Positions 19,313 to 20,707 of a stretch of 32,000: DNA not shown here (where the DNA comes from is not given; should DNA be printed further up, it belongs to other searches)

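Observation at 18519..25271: Seven-gene translationally coupled operon for an unassigned guanidino/N-rich compound catabolic pathway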

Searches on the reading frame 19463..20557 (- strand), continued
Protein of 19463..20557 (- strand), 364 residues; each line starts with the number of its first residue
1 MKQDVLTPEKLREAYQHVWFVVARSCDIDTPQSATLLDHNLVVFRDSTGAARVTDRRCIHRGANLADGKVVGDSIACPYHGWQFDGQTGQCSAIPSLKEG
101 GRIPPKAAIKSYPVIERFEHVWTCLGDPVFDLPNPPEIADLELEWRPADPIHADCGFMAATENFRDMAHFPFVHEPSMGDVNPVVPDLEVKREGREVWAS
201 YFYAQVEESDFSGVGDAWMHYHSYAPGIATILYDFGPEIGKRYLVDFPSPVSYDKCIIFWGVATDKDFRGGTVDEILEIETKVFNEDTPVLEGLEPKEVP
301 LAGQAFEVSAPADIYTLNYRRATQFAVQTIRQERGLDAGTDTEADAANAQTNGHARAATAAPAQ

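Call 33: find_encoding_contigs(protein=P0085, flank=10000, max_places=1)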
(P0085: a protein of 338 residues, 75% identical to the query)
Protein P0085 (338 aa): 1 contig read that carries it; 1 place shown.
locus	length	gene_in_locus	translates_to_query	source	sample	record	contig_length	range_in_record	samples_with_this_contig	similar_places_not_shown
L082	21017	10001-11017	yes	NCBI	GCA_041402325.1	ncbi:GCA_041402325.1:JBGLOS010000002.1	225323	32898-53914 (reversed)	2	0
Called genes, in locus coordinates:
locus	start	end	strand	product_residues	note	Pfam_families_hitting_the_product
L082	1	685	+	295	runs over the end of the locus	PF22649:Cgl0159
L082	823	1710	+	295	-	PF04962:KduI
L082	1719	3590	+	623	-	PF02776:TPP_enzyme_N, PF00205:TPP_enzyme_M, PF02775:TPP_enzyme_C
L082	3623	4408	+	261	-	PF00392:GntR, PF12802:MarR_2 (weak), PF07702:UTRA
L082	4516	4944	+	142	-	PF12796:Ank_2, PF13606:Ank_3 (faint), PF13637:Ank_4 (faint), PF13857:Ank_5 (faint), PF00023:Ank (weak)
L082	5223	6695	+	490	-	PF13520:AA_permease_2, PF00324:AA_permease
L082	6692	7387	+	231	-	PF00106:adh_short, PF08659:KR, PF13561:adh_short_C2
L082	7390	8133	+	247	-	PF00106:adh_short, PF13561:adh_short_C2, PF23441:SDR (weak)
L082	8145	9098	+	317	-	PF00491:Arginase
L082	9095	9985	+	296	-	PF01522:Polysacc_deac_1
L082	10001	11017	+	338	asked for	PF00355:Rieske, PF19112:VanA_C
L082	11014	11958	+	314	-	PF22290:DmmA-like_N (weak), PF00175:NAD_binding_1 (weak), PF00111:Fer2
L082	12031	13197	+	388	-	PF07905:PucR, PF13556:HTH_30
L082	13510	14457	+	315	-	PF13593:SBF_like, PF01758:SBF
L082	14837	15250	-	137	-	PF13581:HATPase_c_2, PF02518:HATPase_c (weak)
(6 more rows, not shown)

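Call 34: find_encoding_contigs(protein=P0123, flank=10000, max_places=1)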
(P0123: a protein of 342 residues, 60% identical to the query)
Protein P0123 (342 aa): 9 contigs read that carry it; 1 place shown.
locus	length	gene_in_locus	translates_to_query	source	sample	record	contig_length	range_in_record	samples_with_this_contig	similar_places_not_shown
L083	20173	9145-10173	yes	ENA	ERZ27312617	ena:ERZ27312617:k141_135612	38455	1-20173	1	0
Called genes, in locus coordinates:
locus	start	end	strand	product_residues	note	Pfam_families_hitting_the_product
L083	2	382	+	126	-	?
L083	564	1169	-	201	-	PF01699:Na_Ca_ex (weak)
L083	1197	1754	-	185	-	PF01699:Na_Ca_ex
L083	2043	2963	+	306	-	PF00126:HTH_1, PF03466:LysR_substrate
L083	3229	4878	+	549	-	PF00324:AA_permease, PF13520:AA_permease_2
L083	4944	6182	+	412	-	PF00491:Arginase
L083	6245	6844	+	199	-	PF04955:HupE_UreJ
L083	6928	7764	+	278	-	-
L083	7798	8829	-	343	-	PF01965:DJ-1_PfpI, PF12833:HTH_18, PF00165:HTH_AraC (weak)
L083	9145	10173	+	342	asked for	PF00355:Rieske, PF19112:VanA_C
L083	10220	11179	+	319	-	PF22290:DmmA-like_N (weak), PF00111:Fer2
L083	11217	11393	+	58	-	-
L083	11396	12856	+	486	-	PF02133:Transp_cyt_pur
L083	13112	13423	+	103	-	PF00893:Multi_Drug_Res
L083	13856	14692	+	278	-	PF09694:Gcw_chp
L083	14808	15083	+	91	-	PF02583:Trns_repr_metal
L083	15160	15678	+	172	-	PF05013:FGase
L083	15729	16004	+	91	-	PF01527:HTH_Tnp_1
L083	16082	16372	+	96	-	PF13276:HTH_21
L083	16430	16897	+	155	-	PF00665:rve, PF13683:rve_3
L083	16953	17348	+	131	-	PF04471:Mrr_cat, PF13156:Mrr_cat_2 (weak), PF22722:NA-iREase1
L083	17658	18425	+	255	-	PF03167:UDG (weak)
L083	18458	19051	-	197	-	PF18753:Nmad2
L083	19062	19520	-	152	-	-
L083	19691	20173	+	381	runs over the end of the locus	PF18722:MazG_C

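Call 35: find_encoding_contigs(protein=P0109, flank=10000, max_places=1)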
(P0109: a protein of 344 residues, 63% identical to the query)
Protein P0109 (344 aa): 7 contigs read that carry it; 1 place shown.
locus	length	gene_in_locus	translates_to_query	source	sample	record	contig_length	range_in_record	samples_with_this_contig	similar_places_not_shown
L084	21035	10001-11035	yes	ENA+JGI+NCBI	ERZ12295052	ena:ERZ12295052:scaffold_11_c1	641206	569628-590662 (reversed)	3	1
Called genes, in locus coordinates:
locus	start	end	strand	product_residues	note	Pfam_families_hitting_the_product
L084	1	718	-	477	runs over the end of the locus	PF02133:Transp_cyt_pur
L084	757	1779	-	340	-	PF01547:SBP_bac_1 (weak), PF13416:SBP_bac_8, PF13343:SBP_bac_6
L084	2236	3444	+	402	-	PF14226:DIOX_N, PF03171:2OG-FeII_Oxy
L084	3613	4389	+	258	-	PF00596:Aldolase_II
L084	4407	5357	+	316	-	PF02826:2-Hacid_dh_C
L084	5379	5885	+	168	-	-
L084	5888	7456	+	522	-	PF00732:GMC_oxred_N, PF05199:GMC_oxred_C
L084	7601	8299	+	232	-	PF00106:adh_short, PF13561:adh_short_C2, PF08659:KR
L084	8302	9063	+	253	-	PF00106:adh_short, PF13561:adh_short_C2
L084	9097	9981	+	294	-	PF01522:Polysacc_deac_1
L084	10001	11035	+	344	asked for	PF00355:Rieske, PF19112:VanA_C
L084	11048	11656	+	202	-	PF09347:DUF1989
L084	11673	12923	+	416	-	PF01546:Peptidase_M20, PF07687:M20_dimer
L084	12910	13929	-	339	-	PF00356:LacI, PF01381:HTH_3 (faint), PF00532:Peripla_BP_1, PF13407:Peripla_BP_4 (weak), PF13377:Peripla_BP_3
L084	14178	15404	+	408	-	PF13433:Peripla_BP_5 (weak), PF13458:Peripla_BP_6, PF13433:Peripla_BP_5, PF01094:ANF_receptor (weak)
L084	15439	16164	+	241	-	PF00005:ABC_tran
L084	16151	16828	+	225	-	PF00005:ABC_tran, PF13304:AAA_21 (faint)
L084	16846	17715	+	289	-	PF02653:BPD_transp_2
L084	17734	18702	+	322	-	PF02653:BPD_transp_2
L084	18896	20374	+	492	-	PF02133:Transp_cyt_pur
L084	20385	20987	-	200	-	PF13560:HTH_31, PF01381:HTH_3, PF12844:HTH_19, PF13443:HTH_26 (weak), PF07883:Cupin_2, PF02311:AraC_binding (weak)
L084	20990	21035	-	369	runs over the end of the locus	PF02492:cobW, PF07683:CobW_C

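Call 44: search_protein_families(library=ncbifam, proteins=[L079:12019-12630:+, L079:12642-13892:+, L079:15199-16422:+, L083:4944-6182:+, L083:6928-7764:+, L014:7576-8649:+, L083:11396-12856:+], max_evalue=0.00001)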
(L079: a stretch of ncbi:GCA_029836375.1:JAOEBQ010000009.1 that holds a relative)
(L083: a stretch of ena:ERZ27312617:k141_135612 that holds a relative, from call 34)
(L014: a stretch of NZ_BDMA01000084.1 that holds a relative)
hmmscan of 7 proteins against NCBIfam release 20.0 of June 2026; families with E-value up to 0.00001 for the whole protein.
L079:12019-12630:+ (203 aa): 3 families
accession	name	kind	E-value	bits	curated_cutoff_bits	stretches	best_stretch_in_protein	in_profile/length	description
TIGR03425.1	urea_degr_2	hypoth_equivalog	7.6e-25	87.5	205.95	1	6-182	6-189/233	urea amidolyase associated protein UAAP1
NF053776.1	TmaoDeMthMsil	equivalog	1.4e-24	86.6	1100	1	5-187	167-354/763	trimethylamine N-oxide demethylase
TIGR03424.1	urea_degr_1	equivalog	2.5e-23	82.7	284.7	1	6-177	7-179/198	urea amidolyase associated protein UAAP2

L079:12642-13892:+ (416 aa): 19 families
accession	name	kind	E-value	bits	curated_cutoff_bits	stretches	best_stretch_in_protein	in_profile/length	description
NF006769.0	PRK09290.1-3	subfamily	5.3e-177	588.6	452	1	5-411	5-411/417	allantoate amidohydrolase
NF009527.0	PRK12891.1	subfamily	3.5e-135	451.3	461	1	7-410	5-419/426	Zn-dependent hydrolase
TIGR01879.1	hydantase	subfamily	2.4e-131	438.4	204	1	13-409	1-399/401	hydantoinase/carbamoylase family amidase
NF006771.0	PRK09290.1-5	subfamily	1.7e-129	432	399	1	9-412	3-410/413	allantoate amidohydrolase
NF009530.0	PRK12893.1-4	subfamily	1.7e-121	406.2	551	1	9-411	6-407/423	Zn-dependent hydrolase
NF009528.0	PRK12893.1-1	subfamily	3.2e-114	382.1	570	1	9-410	12-413/420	Zn-dependent hydrolase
NF006772.0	PRK09290.2-1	subfamily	2e-110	369.6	424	1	10-408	12-412/430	allantoate amidohydrolase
NF058540.1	Ncarbamyl_ErtE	equivalog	1.3e-104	350.1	520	1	6-414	4-417/418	N-carbamyl-l-glutamate amidohydrolase ErtE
NF006775.0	PRK09290.2-5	equivalog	2.1e-91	306.7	479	1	30-412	29-414/419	allantoate amidohydrolase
NF006768.0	PRK09290.1-1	equivalog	2.1e-89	300.3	532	1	19-407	13-403/411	allantoate deiminase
NF009529.0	PRK12893.1-2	equivalog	5.7e-89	298.7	508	1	7-409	4-405/411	Zn-dependent hydrolase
TIGR03176.1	AllC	equivalog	4.3e-76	256.2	597.75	1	17-408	7-399/406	allantoate deiminase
NF009531.0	PRK12893.1-5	equivalog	6e-74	249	486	1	27-413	23-413/421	Zn-dependent hydrolase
NF006770.0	PRK09290.1-4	equivalog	1.2e-72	244.8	372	1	13-407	6-396/403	allantoate amidohydrolase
NF006773.0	PRK09290.2-2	equivalog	3.3e-69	233.8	584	1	30-411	32-416/419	allantoate amidohydrolase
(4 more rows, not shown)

L079:15199-16422:+ (407 aa): 3 families
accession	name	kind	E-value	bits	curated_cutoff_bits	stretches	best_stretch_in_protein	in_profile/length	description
TIGR03407.1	urea_ABC_UrtA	exception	7.1e-15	54.8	492.75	1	36-362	3-323/361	urea ABC transporter substrate-binding protein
NF011933.0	PRK15404.1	subfamily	8.3e-13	48.1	477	1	23-364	17-346/370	high-affinity branched-chain amino acid ABC transporter substrate-binding protein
TIGR03669.1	urea_ABC_arch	equivalog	2.3e-11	43.3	494.8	1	42-349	9-306/375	urea ABC transporter substrate-binding protein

L083:4944-6182:+ (412 aa): 5 families
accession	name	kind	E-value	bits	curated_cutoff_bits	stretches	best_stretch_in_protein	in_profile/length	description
NF002564.0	PRK02190.1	subfamily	2.9e-57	194.2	302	1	73-399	6-303/307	agmatinase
TIGR01230.1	agmatinase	equivalog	7.1e-45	153.8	174.3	2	105-235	15-144/275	agmatinase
TIGR01227.1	hutG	equivalog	4.5e-36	124.6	229.15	1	104-394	36-306/307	formimidoylglutamase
TIGR01229.1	rocF_arginase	equivalog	3.2e-30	105.5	227.6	1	167-394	66-295/300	arginase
NF010347.0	PRK13775.1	equivalog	1.3e-16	60.8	381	1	285-391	215-321/331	formimidoylglutamase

L083:6928-7764:+ (278 aa): 0 families

L014:7576-8649:+ (357 aa): 1 family
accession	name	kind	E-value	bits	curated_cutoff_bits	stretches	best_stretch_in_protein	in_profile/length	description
NF040521.1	C45_proenzyme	subfamily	1.9e-65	221.3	85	1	12-340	4-313/313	C45 family autoproteolytic acyltransferase/hydrolase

L083:11396-12856:+ (486 aa): 2 families
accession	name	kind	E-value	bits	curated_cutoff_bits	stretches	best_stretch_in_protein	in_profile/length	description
TIGR02358.1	thia_cytX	hypoth_equivalog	1.1e-21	77.5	309.85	1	35-458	6-384/386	putative hydroxymethylpyrimidine transporter CytX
TIGR00800.1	ncs1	subfamily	9.2e-21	74.1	353.1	1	17-428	4-435/447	NCS1 family nucleobase:cation symporter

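Call 47: search_solved_structures(query=window:19463-20557:-, max_evalue=1e-25, show_alignments=2)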
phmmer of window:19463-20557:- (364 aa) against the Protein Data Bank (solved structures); distinct sequences matched with E-value up to 1e-25: 2.
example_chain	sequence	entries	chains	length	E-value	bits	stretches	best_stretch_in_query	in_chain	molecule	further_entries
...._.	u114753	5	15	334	3.4e-32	115.3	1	18-322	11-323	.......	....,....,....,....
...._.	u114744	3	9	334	1.4e-31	113.3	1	19-322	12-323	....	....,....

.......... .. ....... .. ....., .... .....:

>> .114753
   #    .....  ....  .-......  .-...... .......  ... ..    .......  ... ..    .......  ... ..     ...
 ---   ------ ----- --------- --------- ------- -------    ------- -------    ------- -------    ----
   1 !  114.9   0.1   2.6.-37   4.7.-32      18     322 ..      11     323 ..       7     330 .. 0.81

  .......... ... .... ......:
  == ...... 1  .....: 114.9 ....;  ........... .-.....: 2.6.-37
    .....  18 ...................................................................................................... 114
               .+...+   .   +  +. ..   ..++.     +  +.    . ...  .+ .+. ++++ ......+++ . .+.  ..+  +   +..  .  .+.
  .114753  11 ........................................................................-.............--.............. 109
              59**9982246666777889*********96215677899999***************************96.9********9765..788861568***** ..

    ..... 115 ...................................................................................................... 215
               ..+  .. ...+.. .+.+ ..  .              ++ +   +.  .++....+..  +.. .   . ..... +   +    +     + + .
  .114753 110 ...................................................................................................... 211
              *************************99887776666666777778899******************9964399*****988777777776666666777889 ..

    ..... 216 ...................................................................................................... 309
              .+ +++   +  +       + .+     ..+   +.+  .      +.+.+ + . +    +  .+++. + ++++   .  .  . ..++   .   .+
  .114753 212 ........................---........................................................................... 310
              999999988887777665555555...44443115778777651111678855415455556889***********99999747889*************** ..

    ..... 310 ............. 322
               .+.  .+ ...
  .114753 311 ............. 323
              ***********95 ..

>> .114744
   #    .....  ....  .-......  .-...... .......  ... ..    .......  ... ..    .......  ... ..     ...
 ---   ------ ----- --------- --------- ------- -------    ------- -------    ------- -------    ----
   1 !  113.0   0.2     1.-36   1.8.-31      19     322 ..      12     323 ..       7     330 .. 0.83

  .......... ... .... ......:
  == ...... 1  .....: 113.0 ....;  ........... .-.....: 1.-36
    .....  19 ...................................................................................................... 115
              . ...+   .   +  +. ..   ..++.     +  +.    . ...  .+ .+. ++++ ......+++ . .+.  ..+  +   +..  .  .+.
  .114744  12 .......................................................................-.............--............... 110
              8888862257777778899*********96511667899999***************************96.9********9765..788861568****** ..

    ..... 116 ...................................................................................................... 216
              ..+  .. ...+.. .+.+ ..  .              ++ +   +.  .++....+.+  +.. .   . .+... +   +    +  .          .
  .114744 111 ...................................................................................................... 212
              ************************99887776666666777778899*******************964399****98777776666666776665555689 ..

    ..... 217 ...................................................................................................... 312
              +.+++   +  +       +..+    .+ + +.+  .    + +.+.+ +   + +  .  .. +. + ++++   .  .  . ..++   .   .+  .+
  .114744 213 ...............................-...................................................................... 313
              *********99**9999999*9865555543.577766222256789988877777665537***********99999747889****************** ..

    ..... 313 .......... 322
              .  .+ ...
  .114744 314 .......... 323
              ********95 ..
